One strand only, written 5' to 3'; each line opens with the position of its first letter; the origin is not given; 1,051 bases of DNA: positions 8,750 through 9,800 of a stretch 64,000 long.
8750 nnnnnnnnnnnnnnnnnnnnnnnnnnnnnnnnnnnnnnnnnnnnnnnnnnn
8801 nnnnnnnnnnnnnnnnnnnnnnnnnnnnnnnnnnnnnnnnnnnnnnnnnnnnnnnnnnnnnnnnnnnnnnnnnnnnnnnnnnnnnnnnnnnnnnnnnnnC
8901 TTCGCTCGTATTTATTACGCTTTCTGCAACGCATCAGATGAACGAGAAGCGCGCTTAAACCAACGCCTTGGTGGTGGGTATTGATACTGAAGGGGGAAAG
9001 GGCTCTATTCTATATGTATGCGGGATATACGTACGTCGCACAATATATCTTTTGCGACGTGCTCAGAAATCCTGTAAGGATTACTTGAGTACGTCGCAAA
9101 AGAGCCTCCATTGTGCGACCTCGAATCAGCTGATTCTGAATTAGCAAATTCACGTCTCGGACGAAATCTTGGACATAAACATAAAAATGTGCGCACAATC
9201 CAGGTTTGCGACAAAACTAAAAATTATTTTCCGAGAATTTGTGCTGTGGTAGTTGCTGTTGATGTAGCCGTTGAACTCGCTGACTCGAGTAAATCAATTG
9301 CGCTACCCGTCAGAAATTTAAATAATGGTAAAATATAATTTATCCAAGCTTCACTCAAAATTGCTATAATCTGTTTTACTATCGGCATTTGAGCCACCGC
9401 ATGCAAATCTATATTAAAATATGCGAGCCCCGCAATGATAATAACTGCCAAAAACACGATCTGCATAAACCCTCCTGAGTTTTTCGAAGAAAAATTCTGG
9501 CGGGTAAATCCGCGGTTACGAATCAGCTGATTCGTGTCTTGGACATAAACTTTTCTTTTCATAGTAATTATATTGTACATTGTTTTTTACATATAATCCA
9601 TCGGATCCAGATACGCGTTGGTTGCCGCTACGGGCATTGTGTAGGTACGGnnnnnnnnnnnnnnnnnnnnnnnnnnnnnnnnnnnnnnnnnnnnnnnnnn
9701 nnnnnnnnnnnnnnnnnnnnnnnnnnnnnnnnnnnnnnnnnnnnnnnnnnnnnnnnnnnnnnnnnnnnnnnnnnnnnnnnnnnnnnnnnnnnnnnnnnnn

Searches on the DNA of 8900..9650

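Call 73: search_rna_families(source=window, start=8900, end=9650, threshold=evalue, max_evalue=1)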
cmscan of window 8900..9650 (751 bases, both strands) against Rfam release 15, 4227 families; matches with E-value up to 1: 3.
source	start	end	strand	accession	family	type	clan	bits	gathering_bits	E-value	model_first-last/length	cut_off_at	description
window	9033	9121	+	RF01910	mir-511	Gene; miRNA;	CL00140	20.2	80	0.21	1-81/81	no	mir-511 microRNA precursor family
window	9049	9102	+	RF03257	mir-4427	Gene; miRNA;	-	18.3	86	0.65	6-63/68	no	mir-4427 microRNA precursor family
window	9048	9103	-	RF01910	mir-511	Gene; miRNA;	CL00140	18.3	80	0.7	16-66/81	no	mir-511 microRNA precursor family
